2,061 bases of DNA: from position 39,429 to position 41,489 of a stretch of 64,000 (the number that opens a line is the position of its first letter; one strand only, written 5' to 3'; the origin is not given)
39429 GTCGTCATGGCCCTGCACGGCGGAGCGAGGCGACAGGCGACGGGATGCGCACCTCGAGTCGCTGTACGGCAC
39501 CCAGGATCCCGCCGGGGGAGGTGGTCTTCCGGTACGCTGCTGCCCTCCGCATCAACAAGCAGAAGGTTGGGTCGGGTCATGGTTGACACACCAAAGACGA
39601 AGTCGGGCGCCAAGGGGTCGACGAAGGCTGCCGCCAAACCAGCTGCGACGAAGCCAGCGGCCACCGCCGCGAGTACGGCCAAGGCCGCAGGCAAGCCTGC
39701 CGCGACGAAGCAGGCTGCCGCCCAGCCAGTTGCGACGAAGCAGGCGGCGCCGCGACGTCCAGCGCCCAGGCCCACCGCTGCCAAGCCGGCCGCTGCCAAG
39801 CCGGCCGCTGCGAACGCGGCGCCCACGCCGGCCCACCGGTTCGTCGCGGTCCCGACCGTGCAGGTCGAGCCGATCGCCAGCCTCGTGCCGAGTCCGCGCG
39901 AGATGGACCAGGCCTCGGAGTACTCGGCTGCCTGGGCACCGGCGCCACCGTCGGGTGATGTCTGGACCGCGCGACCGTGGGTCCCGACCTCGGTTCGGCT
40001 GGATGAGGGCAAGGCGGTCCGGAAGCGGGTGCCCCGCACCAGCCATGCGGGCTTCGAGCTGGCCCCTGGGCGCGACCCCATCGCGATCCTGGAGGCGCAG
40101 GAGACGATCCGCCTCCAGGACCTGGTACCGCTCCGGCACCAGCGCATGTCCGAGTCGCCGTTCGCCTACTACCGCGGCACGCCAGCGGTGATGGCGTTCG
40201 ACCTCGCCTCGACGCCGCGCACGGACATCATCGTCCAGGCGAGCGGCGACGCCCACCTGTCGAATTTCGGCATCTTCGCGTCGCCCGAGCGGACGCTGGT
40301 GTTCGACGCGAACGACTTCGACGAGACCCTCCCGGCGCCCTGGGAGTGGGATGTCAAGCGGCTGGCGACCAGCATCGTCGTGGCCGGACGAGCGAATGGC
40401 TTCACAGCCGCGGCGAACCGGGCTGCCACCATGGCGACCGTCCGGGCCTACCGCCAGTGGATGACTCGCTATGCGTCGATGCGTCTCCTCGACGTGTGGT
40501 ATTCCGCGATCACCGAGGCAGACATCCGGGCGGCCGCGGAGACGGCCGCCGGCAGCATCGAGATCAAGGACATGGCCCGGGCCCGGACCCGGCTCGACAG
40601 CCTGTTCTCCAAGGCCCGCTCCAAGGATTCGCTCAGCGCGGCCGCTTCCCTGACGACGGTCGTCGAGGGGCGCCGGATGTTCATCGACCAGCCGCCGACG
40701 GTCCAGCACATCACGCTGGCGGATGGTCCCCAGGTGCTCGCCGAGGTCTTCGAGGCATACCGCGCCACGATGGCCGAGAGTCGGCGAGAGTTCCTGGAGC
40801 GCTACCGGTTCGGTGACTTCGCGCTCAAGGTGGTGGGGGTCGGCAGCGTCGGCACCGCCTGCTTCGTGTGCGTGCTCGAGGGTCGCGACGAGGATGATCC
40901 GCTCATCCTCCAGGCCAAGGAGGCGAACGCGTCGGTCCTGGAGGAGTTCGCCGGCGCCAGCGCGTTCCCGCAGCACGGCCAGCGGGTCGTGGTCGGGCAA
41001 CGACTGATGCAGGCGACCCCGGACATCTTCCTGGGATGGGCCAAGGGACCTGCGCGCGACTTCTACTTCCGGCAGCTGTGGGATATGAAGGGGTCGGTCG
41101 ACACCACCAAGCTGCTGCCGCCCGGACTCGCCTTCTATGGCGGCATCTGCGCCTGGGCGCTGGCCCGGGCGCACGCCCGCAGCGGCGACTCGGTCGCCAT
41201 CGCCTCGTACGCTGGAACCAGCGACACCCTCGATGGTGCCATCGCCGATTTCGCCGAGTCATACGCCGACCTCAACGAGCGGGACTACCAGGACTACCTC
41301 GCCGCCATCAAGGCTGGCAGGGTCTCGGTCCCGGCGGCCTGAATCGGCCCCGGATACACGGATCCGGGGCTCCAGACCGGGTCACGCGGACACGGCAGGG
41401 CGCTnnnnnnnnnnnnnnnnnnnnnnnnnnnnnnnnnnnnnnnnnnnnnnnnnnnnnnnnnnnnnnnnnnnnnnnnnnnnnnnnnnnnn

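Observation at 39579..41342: DUF2252 protein fused to a histone-H1/HupB-like Ala-Lys-Pro repeat tail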

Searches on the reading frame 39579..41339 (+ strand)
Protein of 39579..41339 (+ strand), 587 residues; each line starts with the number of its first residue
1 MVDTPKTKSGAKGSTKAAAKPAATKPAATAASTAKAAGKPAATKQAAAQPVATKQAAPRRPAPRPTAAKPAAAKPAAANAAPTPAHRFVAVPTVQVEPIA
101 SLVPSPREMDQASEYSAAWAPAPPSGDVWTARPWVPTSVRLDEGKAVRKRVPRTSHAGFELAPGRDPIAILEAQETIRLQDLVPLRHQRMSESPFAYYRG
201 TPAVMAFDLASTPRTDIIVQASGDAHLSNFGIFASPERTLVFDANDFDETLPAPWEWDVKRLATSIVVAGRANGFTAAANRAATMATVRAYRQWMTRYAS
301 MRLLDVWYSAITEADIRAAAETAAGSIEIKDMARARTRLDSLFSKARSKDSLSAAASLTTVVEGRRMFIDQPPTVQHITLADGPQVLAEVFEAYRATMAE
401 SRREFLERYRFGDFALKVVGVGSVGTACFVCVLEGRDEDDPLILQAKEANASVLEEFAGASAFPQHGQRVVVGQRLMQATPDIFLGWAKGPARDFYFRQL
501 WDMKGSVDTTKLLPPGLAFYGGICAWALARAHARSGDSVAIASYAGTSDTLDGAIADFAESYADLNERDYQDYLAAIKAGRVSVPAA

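Call 4: search_protein_families(library=pfam, proteins=[window:39579-41339:+], max_evalue=0.01)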
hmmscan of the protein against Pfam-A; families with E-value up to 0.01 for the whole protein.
window:39579-41339:+ (587 aa): 2 families
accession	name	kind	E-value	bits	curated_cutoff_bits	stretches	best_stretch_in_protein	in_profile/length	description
PF10009.15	DUF2252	-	8e-134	447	22.3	1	178-575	1-391/392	Uncharacterized protein conserved in bacteria (DUF2252)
PF19102.7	DUF5789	-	0.0069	16.8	21.7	0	377-408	31-62/75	Family of unknown function (DUF5789)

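Call 5: find_homologous_proteins(query=window:39579-41339:+)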
Query window:39579-41339:+ (587 aa): 7992 proteins with E <= 0.001 among 8000 candidates; the best 120 are listed.
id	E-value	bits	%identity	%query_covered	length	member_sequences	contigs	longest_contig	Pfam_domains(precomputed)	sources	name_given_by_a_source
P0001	0.0e+0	1282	100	100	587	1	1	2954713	PF10009.16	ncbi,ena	-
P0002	0.0e+0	1057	88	86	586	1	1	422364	PF10009.16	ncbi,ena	-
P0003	0.0e+0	1047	81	100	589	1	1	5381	PF10009.16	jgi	jgi:uncharacterized protein (DUF2252 family)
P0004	6.0e-278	941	76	100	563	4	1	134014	PF10009.16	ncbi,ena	-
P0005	7.2e-268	908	77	91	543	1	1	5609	PF10009.16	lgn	-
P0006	1.4e-240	818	70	90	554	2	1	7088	PF10009.16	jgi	-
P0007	2.1e-236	804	75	81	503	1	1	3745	PF10009.16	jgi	jgi:uncharacterized protein (DUF2252 family)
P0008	4.1e-234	796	67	93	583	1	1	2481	PF10009.16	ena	-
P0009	4.3e-233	793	72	83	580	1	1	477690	PF10009.16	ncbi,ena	-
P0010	4.4e-233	793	72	81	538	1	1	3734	PF10009.16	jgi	jgi:uncharacterized protein (DUF2252 family)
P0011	7.1e-233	792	76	80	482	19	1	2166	PF10009.16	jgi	jgi:uncharacterized protein (DUF2252 family)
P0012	2.8e-230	784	75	80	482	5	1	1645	PF10009.16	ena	-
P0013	9.0e-230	782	63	100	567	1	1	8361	PF10009.16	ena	-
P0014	1.7e-229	781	74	81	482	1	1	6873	PF10009.16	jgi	jgi:uncharacterized protein (DUF2252 family)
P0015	1.9e-229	781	74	80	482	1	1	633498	PF10009.16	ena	-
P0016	2.8e-227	774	70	85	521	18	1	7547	PF10009.16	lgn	-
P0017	4.7e-227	773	72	81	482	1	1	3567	PF10009.16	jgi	jgi:uncharacterized protein (DUF2252 family)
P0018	5.6e-227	773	74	80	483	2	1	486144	PF10009.16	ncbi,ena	-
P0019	8.6e-227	772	73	80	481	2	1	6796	PF10009.16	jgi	jgi:uncharacterized protein (DUF2252 family)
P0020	1.0e-226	772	74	80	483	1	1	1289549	PF10009.16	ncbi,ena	-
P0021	5.0e-226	770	70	84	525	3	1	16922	PF10009.16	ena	-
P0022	5.4e-226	770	73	79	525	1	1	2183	PF10009.16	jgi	jgi:uncharacterized protein (DUF2252 family)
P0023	1.2e-225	768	74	81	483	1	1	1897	PF10009.16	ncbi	-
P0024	1.6e-225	768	72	83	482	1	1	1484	PF10009.16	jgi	jgi:uncharacterized protein (DUF2252 family)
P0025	2.9e-225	767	72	82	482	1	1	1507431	PF10009.16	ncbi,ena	-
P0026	3.1e-225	767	73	81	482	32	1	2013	PF10009.16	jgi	-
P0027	4.0e-225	767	67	91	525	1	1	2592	PF10009.16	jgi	-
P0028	1.1e-224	765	72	81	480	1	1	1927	PF10009.16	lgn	-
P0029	1.3e-224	765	70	82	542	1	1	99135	PF10009.16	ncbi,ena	-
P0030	2.3e-224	764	71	79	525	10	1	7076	PF10009.16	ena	-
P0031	3.0e-224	764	72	81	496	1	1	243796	PF10009.16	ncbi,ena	-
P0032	3.6e-224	764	72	81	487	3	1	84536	PF10009.16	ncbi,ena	-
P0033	1.1e-223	762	72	80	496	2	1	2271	PF10009.16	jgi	jgi:uncharacterized protein (DUF2252 family)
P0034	1.3e-223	762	72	81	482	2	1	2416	PF10009.16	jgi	jgi:uncharacterized protein (DUF2252 family)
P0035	1.3e-223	762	69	83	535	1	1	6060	PF10009.16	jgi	jgi:uncharacterized protein (DUF2252 family)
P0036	1.4e-223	762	71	81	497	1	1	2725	PF10009.16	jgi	jgi:uncharacterized protein (DUF2252 family)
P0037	1.9e-223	761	73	80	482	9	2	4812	PF10009.16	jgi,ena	-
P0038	3.1e-223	760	71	80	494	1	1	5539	PF10009.16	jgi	jgi:uncharacterized protein (DUF2252 family)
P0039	6.3e-223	759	70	82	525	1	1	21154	PF10009.16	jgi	jgi:uncharacterized protein (DUF2252 family)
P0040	8.6e-223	759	70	82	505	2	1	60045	PF10009.16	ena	-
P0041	2.2e-222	758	68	84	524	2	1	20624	PF10009.16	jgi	jgi:uncharacterized protein (DUF2252 family)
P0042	2.8e-222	757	72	80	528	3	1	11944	PF10009.16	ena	-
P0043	4.2e-222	757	72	79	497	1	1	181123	PF10009.16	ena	-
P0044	6.3e-222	756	70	81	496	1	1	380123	PF10009.16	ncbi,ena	-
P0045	6.4e-222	756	67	87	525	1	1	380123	PF10009.16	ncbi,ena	-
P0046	1.0e-221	756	72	80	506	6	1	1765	PF10009.16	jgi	-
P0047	1.1e-221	755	72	81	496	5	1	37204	PF10009.16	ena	-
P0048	1.7e-221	755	74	78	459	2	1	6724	PF10009.16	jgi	jgi:uncharacterized protein (DUF2252 family)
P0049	1.7e-221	755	72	79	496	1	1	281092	PF10009.16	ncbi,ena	-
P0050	3.3e-221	754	73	80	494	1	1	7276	PF10009.16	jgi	jgi:uncharacterized protein (DUF2252 family)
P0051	5.1e-221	753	72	79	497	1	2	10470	PF10009.16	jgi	jgi:uncharacterized protein (DUF2252 family)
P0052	6.5e-221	753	71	80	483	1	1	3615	PF10009.16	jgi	-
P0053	1.4e-220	752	71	81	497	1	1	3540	PF10009.16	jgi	jgi:uncharacterized protein (DUF2252 family)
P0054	1.7e-220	751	71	81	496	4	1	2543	PF10009.16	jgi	jgi:uncharacterized protein (DUF2252 family)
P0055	1.7e-220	751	71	81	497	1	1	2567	PF10009.16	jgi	jgi:uncharacterized protein (DUF2252 family)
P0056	2.1e-220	751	72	81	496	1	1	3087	PF10009.16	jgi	jgi:uncharacterized protein (DUF2252 family)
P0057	2.2e-220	751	71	79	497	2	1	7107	PF10009.16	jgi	jgi:uncharacterized protein (DUF2252 family)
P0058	3.0e-220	751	71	80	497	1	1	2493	PF10009.16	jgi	jgi:uncharacterized protein (DUF2252 family)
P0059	3.5e-220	750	71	82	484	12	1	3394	PF10009.16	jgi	jgi:uncharacterized protein (DUF2252 family)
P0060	4.5e-220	750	71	81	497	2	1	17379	PF10009.16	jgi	jgi:uncharacterized protein (DUF2252 family)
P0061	6.6e-220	750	71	81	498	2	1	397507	PF10009.16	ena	-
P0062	9.0e-220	749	71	80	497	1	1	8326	PF10009.16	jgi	jgi:uncharacterized protein (DUF2252 family)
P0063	1.0e-219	749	71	81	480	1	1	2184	PF10009.16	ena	-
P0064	1.5e-219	748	71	80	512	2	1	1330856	PF10009.16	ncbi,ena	-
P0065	1.5e-219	748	71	80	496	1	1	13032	PF10009.16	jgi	jgi:uncharacterized protein (DUF2252 family)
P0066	1.8e-219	748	71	80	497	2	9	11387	PF10009.16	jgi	jgi:uncharacterized protein (DUF2252 family)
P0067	2.2e-219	748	69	81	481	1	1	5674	PF10009.16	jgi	jgi:uncharacterized protein (DUF2252 family)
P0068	3.1e-219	747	67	87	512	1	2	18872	PF10009.16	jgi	jgi:uncharacterized protein (DUF2252 family)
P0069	3.7e-219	747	70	81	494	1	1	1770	PF10009.16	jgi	jgi:uncharacterized protein (DUF2252 family)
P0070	4.3e-219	747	72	81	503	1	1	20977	PF10009.16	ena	-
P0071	4.9e-219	747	70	81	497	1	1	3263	PF10009.16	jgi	jgi:uncharacterized protein (DUF2252 family)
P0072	6.5e-219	746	69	82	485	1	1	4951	PF10009.16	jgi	jgi:uncharacterized protein (DUF2252 family)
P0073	7.3e-219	746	70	80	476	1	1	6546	PF10009.16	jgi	jgi:uncharacterized protein (DUF2252 family)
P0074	7.6e-219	746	71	81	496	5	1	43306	PF10009.16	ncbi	-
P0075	9.1e-219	746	72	81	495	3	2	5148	PF10009.16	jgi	-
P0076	1.7e-218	745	71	80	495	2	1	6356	PF10009.16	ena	-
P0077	3.2e-218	744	68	84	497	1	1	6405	PF10009.16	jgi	jgi:uncharacterized protein (DUF2252 family)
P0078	3.4e-218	744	71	81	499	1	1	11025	PF10009.16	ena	-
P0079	3.4e-218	744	72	79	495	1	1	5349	PF10009.16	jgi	jgi:uncharacterized protein (DUF2252 family)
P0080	3.6e-218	744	67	84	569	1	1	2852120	PF10009.16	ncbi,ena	-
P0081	4.1e-218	744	71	81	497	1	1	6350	PF10009.16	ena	-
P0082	4.2e-218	744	69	82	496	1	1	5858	PF10009.16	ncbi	-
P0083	4.4e-218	744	72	79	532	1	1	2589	PF10009.16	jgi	jgi:uncharacterized protein (DUF2252 family)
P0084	5.2e-218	743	70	81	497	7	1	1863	PF10009.16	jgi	jgi:uncharacterized protein (DUF2252 family)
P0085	5.2e-218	743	71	81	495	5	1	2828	PF10009.16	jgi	jgi:uncharacterized protein (DUF2252 family)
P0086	5.7e-218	743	71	81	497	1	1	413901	PF10009.16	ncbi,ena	-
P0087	1.3e-217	742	72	78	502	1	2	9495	PF10009.16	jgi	jgi:uncharacterized protein (DUF2252 family)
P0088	1.4e-217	742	71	81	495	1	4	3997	PF10009.16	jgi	jgi:uncharacterized protein (DUF2252 family)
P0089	1.4e-217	742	70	82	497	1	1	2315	PF10009.16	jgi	-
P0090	2.5e-217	741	68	84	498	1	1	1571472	PF10009.16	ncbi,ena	-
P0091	2.6e-217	741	69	82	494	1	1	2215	PF10009.16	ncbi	-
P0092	2.9e-217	741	71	80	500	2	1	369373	PF10009.16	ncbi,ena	-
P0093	3.1e-217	741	71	79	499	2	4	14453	PF10009.16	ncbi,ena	-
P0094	4.2e-217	740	70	79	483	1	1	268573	PF10009.16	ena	-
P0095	4.3e-217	740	71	79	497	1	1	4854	PF10009.16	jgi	jgi:uncharacterized protein (DUF2252 family)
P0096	6.4e-217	740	71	80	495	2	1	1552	PF10009.16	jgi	jgi:uncharacterized protein (DUF2252 family)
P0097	7.3e-217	739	68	82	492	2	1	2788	PF10009.16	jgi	jgi:uncharacterized protein (DUF2252 family)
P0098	8.2e-217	739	71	79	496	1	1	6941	PF10009.16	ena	-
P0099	9.7e-217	739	70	81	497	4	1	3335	PF10009.16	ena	-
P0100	1.0e-216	739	70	81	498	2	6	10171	PF10009.16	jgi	jgi:uncharacterized protein (DUF2252 family)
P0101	2.0e-216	738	69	80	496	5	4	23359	PF10009.16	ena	-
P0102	2.2e-216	738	71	79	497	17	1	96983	PF10009.16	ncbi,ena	-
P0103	2.6e-216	738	70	82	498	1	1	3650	PF10009.16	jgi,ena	-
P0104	2.8e-216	738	70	82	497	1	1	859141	PF10009.16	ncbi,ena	-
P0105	3.6e-216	737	70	79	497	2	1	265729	PF10009.16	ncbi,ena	-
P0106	6.0e-216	736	69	81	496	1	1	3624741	PF10009.16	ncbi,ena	-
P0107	1.4e-215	735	71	80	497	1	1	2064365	PF10009.16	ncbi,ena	-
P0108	1.8e-215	735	68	84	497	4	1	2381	PF10009.16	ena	-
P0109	1.8e-215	735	70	80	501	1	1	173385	PF10009.16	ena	-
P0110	1.9e-215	735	70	80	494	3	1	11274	PF10009.16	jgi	jgi:uncharacterized protein (DUF2252 family)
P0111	2.2e-215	735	70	80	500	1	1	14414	PF10009.16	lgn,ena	-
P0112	2.3e-215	734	69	81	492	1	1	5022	PF10009.16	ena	-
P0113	2.4e-215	734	69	82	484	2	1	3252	PF10009.16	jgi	jgi:uncharacterized protein (DUF2252 family)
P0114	2.5e-215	734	71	80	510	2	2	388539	PF10009.16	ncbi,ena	-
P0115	2.8e-215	734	70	80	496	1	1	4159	PF10009.16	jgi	jgi:uncharacterized protein (DUF2252 family)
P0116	2.9e-215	734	70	79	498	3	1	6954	PF10009.16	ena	-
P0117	2.9e-215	734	68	84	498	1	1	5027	PF10009.16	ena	-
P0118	3.1e-215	734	69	81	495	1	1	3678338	PF10009.16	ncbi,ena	-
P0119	3.3e-215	734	71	79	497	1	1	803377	PF10009.16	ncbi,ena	-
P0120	3.4e-215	734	70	80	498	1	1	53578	PF10009.16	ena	-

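Call 12: search_solved_structures(query=window:39579-41339:+, max_evalue=1)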
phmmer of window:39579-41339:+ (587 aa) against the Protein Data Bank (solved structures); distinct sequences matched with E-value up to 1: 0.

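Call 13: find_related_loci(query=window:39579-41339:+, collection=genome_contigs, flank=6000)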
Query window:39579-41339:+ (587 aa) in genome_contigs; peptide patterns used: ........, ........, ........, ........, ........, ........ (x = any residue, [..] = any of these).
371 stretches matched a pattern; 345 encode a relative of the query (tblastn E <= 1e-3); the best 80 are kept; 80 distinct loci.
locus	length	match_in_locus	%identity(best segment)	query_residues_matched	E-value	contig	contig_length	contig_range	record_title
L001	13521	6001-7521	88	83-587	0e+0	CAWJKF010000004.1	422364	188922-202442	MAG: uncultured Chloroflexia bacterium isolate MFD05442.bin.2.298 genome assembly, contig: contig_19222, whole genome sh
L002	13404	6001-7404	74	115-583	0e+0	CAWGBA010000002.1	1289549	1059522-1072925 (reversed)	MAG: uncultured Chloroflexia bacterium isolate MFD06714.bin.2.115 genome assembly, contig: contig_27182, whole genome sh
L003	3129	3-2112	72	107-587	0e+0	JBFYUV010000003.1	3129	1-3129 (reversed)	MAG: Chloroflexota bacterium isolate PPR_0304 k121_3894603, whole genome shotgun sequence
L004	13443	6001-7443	72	106-587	0e+0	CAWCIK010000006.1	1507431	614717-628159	MAG: uncultured Chloroflexia bacterium isolate MFD05442.bin.2.193 genome assembly, contig: contig_6546, whole genome sho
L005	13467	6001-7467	69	100-583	0e+0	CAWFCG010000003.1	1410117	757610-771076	MAG: uncultured Chloroflexia bacterium isolate MFD04716.bin.1.249 genome assembly, contig: contig_9436, whole genome sho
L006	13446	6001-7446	70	101-583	0e+0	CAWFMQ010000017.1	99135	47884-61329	MAG: uncultured Chloroflexia bacterium isolate MFD02134.bin.2.59 genome assembly, contig: contig_71433, whole genome sho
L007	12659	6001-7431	71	104-586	0e+0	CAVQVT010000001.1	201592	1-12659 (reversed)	MAG: uncultured Chloroflexia bacterium isolate MFD00032.bin.2.129 genome assembly, contig: contig_111007, whole genome s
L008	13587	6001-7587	66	60-583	0e+0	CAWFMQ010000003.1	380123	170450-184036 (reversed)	MAG: uncultured Chloroflexia bacterium isolate MFD02134.bin.2.59 genome assembly, contig: contig_21669, whole genome sho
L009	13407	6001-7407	71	119-587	0e+0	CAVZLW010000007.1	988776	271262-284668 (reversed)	MAG: uncultured Chloroflexia bacterium isolate MFD05942.bin.1.327 genome assembly, contig: contig_6638, whole genome sho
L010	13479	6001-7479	68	91-583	0e+0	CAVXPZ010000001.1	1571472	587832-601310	MAG: uncultured Chloroflexia bacterium isolate MFD02134.bin.2.2 genome assembly, contig: contig_270, whole genome shotgu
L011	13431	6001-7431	71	112-587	0e+0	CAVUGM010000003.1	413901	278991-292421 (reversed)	MAG: uncultured Chloroflexia bacterium isolate MFD02134.bin.2.86 genome assembly, contig: contig_44640, whole genome sho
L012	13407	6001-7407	71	113-582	0e+0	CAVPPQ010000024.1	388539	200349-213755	MAG: uncultured Chloroflexia bacterium isolate MFD09848.bin.1.119 genome assembly, contig: contig_5161, whole genome sho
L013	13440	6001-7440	70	106-583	0e+0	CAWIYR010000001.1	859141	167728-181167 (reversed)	MAG: uncultured Chloroflexia bacterium isolate MFD05942.bin.2.302 genome assembly, contig: contig_13273, whole genome sh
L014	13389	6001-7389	71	123-585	0e+0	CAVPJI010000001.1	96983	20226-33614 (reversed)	MAG: uncultured Chloroflexia bacterium isolate MFD00032.bin.2.190 genome assembly, contig: contig_102025, whole genome s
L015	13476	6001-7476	67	95-586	0e+0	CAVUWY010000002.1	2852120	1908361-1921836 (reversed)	MAG: uncultured Chloroflexia bacterium isolate MFD06435.bin.2.45 genome assembly, contig: contig_37824, whole genome sho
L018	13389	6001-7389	71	123-585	0e+0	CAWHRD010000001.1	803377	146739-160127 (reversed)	MAG: uncultured Chloroflexia bacterium isolate MFD05942.bin.3.408 genome assembly, contig: contig_27600, whole genome sh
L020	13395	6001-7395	72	123-587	0e+0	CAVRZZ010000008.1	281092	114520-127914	MAG: uncultured Chloroflexia bacterium isolate MFD05942.bin.1.135 genome assembly, contig: contig_42013, whole genome sh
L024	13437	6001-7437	68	106-584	0e+0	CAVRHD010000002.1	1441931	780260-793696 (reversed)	MAG: uncultured Chloroflexia bacterium isolate MFD05521.bin.2.56 genome assembly, contig: contig_12267, whole genome sho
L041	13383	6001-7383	70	123-585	0e+0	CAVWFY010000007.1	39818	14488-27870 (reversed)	MAG: uncultured Chloroflexia bacterium isolate MFD04716.bin.2.316 genome assembly, contig: contig_15941, whole genome sh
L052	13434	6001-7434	66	106-583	0e+0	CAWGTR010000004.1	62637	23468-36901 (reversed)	MAG: uncultured Chloroflexia bacterium isolate MFD03975.bin.2.87 genome assembly, contig: contig_135554, whole genome sh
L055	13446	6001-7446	66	108-586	0e+0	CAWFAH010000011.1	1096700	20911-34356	MAG: uncultured Chloroflexia bacterium isolate MFD00822.bin.2.151 genome assembly, contig: contig_78319, whole genome sh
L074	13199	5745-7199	62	96-587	0e+0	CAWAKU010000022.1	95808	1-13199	MAG: uncultured Chloroflexia bacterium isolate MFD02134.bin.1.198 genome assembly, contig: contig_93472, whole genome sh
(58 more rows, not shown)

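Call 20: search_protein_families(library=ncbifam, proteins=[window:39579-41339:+], max_evalue=0.01)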
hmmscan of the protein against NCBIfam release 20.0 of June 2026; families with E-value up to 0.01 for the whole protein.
window:39579-41339:+ (587 aa): 0 families

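Call 27: find_encoding_contigs(protein=P0001, flank=1000, max_places=2)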
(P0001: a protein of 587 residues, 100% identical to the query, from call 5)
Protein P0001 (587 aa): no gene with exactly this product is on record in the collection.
